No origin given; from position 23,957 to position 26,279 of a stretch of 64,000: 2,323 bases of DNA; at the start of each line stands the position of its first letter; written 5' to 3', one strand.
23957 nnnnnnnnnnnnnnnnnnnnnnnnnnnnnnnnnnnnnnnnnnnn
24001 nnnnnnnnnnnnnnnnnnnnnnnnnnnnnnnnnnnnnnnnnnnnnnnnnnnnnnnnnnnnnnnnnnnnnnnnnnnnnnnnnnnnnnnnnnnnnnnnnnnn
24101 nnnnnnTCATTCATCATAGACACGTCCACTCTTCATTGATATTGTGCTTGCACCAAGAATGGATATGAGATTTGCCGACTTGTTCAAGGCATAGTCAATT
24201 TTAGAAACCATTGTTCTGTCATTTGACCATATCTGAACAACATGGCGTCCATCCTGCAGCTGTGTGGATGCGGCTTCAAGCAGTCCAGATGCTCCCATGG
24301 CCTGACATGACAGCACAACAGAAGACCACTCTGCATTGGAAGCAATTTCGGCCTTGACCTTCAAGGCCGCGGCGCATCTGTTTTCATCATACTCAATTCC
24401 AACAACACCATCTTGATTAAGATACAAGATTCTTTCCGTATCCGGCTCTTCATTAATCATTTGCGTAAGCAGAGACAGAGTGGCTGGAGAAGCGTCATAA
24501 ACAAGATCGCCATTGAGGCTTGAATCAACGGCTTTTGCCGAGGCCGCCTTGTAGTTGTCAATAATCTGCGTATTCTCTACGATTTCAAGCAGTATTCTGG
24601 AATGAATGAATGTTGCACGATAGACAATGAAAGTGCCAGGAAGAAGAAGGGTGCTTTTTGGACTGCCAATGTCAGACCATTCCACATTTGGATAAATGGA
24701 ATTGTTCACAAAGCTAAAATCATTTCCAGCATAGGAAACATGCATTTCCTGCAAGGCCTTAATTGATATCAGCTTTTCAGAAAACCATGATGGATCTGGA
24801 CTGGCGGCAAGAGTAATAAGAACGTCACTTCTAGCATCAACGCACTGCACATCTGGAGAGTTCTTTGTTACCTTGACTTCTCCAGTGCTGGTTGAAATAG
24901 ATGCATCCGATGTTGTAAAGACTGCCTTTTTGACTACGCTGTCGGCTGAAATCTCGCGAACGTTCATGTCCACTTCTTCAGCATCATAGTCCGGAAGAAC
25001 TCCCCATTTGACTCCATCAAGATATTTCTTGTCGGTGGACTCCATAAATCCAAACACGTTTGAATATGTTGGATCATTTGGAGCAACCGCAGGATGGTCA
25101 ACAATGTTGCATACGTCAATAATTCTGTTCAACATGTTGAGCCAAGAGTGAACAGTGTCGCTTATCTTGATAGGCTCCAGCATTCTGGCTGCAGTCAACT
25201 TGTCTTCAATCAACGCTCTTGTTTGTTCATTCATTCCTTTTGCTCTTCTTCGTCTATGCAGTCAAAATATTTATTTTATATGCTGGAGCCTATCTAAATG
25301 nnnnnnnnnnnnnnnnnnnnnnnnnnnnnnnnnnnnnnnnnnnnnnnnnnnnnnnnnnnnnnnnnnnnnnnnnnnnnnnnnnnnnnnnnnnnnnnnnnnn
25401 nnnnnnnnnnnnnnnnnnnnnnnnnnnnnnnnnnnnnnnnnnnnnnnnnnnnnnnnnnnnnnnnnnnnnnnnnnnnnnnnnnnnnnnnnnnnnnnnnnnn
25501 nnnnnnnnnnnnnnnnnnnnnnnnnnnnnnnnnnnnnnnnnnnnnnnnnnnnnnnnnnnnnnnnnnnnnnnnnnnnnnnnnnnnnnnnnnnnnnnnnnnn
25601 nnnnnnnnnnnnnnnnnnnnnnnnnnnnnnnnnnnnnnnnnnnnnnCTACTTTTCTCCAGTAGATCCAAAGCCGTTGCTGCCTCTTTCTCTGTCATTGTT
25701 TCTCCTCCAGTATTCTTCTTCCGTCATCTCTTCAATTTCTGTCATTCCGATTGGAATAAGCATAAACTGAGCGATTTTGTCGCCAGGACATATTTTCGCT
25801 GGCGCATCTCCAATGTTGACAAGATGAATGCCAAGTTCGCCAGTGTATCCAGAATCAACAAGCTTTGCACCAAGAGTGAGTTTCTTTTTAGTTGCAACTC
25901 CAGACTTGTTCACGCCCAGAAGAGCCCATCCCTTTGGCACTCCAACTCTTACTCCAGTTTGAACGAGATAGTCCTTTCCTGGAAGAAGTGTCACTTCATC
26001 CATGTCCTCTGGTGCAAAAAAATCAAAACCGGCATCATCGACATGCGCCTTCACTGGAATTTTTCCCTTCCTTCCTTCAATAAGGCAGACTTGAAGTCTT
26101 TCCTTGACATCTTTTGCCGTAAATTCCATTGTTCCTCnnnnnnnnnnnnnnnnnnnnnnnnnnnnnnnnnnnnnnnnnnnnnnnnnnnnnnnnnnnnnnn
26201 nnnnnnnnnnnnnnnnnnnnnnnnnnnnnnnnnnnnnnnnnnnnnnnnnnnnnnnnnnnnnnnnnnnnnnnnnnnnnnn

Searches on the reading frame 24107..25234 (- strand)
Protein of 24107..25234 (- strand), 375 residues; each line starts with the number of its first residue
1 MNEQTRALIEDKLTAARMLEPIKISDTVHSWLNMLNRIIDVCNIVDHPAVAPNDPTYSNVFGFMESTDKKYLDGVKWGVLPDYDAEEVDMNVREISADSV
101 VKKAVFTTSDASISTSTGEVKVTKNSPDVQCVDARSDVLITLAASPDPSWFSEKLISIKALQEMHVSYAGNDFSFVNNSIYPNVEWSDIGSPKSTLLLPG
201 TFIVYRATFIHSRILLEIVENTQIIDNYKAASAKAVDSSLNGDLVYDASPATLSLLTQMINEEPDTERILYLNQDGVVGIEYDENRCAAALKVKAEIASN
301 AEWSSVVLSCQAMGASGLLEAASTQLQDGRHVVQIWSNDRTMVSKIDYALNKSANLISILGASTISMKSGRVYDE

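Call 10: search_protein_families(library=pfam, proteins=[window:24107-25234:-], max_evalue=0.01)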
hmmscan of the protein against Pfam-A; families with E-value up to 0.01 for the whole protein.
window:24107-25234:- (375 aa): 0 families

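Call 11: search_protein_families(library=phrogs, proteins=[window:24107-25234:-], max_evalue=0.01)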
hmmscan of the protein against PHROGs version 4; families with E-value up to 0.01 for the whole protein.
window:24107-25234:- (375 aa): 0 families

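Call 46: search_protein_families(library=ncbifam, proteins=[window:24107-25234:-], max_evalue=0.1)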
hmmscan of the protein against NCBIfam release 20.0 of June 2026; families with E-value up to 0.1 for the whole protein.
window:24107-25234:- (375 aa): 1 family
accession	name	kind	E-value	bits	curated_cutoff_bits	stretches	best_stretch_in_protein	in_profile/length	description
NF008330.0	PRK11114.2-4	subfamily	0.022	12.8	945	1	228-368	562-696/761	cellulose biosynthesis cyclic di-GMP-binding regulatory protein BcsB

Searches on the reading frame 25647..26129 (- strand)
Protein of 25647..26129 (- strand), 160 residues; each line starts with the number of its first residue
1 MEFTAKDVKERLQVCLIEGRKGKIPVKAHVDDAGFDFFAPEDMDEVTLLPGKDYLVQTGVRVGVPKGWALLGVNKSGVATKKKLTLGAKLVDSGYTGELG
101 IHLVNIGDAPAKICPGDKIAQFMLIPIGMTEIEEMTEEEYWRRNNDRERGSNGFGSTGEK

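Call 10: search_protein_families(library=pfam, proteins=[window:25647-26129:-], max_evalue=0.01)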
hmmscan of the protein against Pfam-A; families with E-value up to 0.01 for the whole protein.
window:25647-26129:- (160 aa): 2 families
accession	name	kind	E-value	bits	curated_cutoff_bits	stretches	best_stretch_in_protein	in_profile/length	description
PF00692.24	dUTPase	-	9e-17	61.5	22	1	22-158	3-129/129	dUTPase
PF22769.1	DCD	-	3.1e-07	31.1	27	1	35-124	60-150/153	dCTP deaminase-like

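Call 11: search_protein_families(library=phrogs, proteins=[window:25647-26129:-], max_evalue=0.01)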
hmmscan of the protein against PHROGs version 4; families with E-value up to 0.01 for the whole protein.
window:25647-26129:- (160 aa): 3 families
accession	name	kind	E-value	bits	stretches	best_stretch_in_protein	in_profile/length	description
phrog_135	-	DNA, RNA and nucleotide metabolism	6.4e-38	132.4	1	21-160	155-292/463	dUTPase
phrog_1663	-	DNA, RNA and nucleotide metabolism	8.9e-07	29.3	1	43-126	109-193/303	dCTP deaminase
phrog_36630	-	unknown function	0.0028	18.7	0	24-63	19-57/72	-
